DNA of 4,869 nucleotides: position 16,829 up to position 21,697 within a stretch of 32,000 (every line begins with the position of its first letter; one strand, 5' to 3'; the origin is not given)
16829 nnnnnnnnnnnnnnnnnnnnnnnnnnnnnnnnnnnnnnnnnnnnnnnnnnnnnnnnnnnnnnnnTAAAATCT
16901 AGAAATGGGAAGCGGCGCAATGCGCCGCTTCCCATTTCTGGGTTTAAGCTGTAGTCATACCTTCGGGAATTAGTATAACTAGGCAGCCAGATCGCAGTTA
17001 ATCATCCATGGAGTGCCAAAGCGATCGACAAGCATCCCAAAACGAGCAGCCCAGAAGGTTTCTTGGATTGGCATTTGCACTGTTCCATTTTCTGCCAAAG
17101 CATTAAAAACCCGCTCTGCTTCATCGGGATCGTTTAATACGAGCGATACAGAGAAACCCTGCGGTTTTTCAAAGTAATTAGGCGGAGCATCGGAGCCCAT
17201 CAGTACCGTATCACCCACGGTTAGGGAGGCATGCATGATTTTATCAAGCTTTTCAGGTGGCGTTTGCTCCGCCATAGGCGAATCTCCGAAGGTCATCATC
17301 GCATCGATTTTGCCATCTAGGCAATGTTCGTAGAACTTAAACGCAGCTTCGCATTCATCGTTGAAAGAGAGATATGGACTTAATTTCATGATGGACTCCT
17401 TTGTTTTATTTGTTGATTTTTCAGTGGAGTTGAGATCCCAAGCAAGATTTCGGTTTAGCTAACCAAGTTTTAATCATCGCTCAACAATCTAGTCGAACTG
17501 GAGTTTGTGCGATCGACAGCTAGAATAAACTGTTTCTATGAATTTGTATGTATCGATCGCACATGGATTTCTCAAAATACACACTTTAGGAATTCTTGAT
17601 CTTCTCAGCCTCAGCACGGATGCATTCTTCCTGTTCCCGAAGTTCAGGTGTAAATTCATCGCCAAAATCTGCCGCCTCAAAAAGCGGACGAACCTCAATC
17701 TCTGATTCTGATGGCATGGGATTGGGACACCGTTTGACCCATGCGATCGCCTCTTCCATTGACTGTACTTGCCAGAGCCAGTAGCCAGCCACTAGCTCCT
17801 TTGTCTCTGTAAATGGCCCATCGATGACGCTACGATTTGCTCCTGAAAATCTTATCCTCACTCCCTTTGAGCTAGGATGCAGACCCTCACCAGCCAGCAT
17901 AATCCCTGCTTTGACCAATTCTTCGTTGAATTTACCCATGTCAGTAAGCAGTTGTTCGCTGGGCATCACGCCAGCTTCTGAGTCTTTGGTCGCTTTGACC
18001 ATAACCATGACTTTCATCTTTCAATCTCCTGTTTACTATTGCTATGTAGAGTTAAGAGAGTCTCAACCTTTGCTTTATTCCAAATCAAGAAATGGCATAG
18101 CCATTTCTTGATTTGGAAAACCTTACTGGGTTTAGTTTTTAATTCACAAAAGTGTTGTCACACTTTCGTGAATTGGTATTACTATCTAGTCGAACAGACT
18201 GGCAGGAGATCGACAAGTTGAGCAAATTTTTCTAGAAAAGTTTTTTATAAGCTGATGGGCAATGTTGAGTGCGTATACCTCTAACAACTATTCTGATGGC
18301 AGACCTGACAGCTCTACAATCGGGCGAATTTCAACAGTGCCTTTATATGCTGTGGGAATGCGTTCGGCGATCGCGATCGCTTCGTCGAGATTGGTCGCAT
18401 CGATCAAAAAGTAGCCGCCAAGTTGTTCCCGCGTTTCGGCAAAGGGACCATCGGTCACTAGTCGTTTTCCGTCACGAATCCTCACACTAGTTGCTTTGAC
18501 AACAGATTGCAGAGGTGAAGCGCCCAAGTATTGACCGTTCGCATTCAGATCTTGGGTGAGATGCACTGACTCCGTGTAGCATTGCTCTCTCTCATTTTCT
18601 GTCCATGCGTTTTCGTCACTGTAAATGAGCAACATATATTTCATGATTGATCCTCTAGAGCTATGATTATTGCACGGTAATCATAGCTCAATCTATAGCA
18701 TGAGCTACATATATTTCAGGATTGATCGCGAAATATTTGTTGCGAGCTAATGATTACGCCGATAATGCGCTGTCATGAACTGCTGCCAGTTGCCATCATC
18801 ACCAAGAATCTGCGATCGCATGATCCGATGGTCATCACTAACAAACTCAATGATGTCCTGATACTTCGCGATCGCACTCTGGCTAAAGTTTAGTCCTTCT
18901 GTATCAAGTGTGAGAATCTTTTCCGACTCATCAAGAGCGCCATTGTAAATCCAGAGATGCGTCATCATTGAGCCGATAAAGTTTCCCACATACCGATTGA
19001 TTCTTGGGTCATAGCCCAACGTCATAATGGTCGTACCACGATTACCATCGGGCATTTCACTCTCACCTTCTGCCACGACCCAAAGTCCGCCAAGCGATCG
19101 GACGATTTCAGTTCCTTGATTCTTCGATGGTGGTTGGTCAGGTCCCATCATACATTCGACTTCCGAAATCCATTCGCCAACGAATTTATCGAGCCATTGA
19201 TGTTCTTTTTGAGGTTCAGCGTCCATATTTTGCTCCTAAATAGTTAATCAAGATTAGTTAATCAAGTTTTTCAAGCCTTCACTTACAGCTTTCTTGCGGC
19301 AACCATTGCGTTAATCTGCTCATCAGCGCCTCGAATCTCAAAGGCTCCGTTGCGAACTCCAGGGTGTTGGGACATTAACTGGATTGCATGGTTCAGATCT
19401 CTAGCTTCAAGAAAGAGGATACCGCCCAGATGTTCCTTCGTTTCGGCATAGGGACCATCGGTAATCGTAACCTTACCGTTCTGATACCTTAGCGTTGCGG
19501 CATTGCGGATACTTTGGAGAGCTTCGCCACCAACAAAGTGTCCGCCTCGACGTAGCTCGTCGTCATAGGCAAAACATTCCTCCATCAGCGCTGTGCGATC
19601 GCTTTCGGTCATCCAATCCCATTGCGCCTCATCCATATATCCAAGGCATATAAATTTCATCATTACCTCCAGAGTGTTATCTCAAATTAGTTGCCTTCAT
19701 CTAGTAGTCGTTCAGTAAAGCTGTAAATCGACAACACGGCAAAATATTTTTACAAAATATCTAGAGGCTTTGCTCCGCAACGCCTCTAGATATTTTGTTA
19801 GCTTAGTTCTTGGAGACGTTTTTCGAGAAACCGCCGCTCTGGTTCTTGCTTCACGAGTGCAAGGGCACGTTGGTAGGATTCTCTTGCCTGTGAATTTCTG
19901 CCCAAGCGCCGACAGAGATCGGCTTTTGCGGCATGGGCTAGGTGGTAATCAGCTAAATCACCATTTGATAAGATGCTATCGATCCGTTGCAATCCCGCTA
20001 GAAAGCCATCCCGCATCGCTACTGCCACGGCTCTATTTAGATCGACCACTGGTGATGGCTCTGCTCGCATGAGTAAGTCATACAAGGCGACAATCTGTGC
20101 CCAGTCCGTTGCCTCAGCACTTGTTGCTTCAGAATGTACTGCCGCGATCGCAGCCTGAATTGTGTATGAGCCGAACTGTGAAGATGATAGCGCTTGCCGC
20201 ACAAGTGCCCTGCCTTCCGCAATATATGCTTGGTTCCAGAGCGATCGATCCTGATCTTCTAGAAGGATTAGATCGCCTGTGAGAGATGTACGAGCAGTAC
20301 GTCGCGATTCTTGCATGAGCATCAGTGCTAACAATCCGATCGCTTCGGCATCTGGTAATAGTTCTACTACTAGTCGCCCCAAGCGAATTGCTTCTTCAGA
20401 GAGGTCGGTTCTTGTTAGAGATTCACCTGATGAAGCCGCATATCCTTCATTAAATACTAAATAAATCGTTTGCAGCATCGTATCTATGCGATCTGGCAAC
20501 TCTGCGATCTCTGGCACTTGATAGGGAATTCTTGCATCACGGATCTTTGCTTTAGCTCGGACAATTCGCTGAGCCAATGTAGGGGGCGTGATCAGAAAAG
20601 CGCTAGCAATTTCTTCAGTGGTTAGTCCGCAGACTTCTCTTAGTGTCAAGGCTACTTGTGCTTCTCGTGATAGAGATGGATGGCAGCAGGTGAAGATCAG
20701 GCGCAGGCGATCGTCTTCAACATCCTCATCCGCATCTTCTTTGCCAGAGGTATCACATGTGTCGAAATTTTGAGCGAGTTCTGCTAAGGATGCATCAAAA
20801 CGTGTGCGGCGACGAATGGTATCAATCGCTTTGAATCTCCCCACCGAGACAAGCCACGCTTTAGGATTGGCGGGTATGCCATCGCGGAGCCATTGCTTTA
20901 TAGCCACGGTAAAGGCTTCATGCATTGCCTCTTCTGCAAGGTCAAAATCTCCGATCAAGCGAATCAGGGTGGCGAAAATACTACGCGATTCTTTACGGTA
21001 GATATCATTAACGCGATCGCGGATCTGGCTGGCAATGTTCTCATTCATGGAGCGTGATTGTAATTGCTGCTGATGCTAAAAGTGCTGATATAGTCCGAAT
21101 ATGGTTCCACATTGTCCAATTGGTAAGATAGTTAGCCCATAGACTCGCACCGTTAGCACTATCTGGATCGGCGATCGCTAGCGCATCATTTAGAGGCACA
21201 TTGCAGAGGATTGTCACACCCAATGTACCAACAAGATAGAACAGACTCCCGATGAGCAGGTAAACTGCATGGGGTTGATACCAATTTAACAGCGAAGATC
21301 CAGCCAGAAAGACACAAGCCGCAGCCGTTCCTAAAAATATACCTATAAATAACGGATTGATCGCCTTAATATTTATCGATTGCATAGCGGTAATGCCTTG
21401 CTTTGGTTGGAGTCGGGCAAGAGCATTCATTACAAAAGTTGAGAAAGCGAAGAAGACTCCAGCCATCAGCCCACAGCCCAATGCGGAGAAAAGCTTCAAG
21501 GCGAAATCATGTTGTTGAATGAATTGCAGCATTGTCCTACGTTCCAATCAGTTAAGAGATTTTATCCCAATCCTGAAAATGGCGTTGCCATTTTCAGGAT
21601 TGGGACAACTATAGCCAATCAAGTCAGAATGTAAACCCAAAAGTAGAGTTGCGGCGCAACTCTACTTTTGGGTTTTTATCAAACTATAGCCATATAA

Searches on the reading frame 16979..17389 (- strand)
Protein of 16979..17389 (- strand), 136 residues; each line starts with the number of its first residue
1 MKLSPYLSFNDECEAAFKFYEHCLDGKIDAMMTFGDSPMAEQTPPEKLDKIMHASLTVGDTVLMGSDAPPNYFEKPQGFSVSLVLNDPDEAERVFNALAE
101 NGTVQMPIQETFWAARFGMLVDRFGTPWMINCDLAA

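Call 30: search_protein_families(library=pfam, max_evalue=0.001, proteins=[window:16979-17389:-])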
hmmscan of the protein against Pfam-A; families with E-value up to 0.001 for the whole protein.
window:16979-17389:- (136 aa): 2 families
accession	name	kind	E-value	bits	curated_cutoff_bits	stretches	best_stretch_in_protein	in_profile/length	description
PF06983.19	3-dmu-9_3-mt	-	1.3e-12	48.7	24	1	2-130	2-115/116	3-demethylubiquinone-9 3-methyltransferase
PF00903.31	Glyoxalase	-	5.7e-11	43.3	20.6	1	7-130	6-121/121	Glyoxalase/Bleomycin resistance protein/Dioxygenase superfamily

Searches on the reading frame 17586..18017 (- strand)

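Call 30: search_protein_families(library=pfam, max_evalue=0.001, proteins=[window:17586-18017:-])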
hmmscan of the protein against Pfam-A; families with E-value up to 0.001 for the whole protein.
window:17586-18017:- (143 aa): 1 family
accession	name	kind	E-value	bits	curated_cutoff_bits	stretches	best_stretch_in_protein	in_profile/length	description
PF03795.20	YCII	-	6.3e-17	62.3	24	1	1-112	1-91/95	YCII-related domain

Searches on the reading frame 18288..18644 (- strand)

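Call 30: search_protein_families(library=pfam, max_evalue=0.001, proteins=[window:18288-18644:-])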
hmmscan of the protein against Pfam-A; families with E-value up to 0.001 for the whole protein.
window:18288-18644:- (118 aa): 1 family
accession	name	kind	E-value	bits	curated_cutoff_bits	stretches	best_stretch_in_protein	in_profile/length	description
PF03795.20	YCII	-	1e-22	80.8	24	1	1-112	1-94/95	YCII-related domain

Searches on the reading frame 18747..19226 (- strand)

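Call 31: search_protein_families(library=pfam, max_evalue=0.001, proteins=[window:18747-19226:-])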
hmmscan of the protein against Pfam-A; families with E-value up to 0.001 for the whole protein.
window:18747-19226:- (159 aa): 1 family
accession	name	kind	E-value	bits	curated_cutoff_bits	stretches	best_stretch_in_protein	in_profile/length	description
PF07617.17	DUF1579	-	1.8e-63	213.5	25.2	1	4-157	1-155/155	Protein of unknown function (DUF1579)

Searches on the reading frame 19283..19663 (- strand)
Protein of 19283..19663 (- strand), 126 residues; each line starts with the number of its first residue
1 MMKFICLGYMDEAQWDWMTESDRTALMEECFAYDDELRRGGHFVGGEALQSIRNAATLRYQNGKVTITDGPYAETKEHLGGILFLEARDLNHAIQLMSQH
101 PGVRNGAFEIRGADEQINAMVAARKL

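Call 31: search_protein_families(library=pfam, max_evalue=0.001, proteins=[window:19283-19663:-])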
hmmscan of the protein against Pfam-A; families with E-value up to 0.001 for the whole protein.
window:19283-19663:- (126 aa): 1 family
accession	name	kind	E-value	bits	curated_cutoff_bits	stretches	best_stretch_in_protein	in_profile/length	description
PF03795.20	YCII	-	4.1e-18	66.1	24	1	2-111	1-89/95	YCII-related domain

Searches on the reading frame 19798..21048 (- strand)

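Call 31: search_protein_families(library=pfam, max_evalue=0.001, proteins=[window:19798-21048:-])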
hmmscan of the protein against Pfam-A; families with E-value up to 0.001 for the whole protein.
window:19798-21048:- (416 aa): 6 families
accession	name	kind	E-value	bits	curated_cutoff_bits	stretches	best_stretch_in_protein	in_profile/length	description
PF20239.3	DUF6596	-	7.6e-35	119.7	27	1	187-286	1-101/102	Family of unknown function (DUF6596)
PF08281.18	Sigma70_r4_2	-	3.5e-10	39.8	25.7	1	118-169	3-54/54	Sigma-70, region 4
PF04542.20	Sigma70_r2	-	3.1e-07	30.5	24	1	17-83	2-70/71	Sigma-70 region 2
PF13176.12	TPR_7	-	5.8e-05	23.3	27.9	1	371-405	1-35/36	Tetratricopeptide repeat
PF13424.12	TPR_12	-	0.00016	22.2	30.1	0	375-401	9-35/77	Tetratricopeptide repeat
PF07719.23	TPR_2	-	0.00082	19.8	27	0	371-398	3-30/34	Tetratricopeptide repeat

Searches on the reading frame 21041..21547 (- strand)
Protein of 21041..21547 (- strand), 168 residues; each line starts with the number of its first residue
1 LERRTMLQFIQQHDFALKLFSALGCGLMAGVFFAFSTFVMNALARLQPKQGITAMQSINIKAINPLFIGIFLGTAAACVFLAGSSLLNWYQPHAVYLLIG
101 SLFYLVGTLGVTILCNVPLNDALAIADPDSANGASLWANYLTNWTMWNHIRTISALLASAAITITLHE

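Call 31: search_protein_families(library=pfam, max_evalue=0.001, proteins=[window:21041-21547:-])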
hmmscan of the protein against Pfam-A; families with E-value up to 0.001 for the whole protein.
window:21041-21547:- (168 aa): 1 family
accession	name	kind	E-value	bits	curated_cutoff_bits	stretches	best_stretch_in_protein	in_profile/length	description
PF08592.16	Anthrone_oxy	-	3.6e-16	59.7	27.3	1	71-160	11-105/106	Anthrone oxygenase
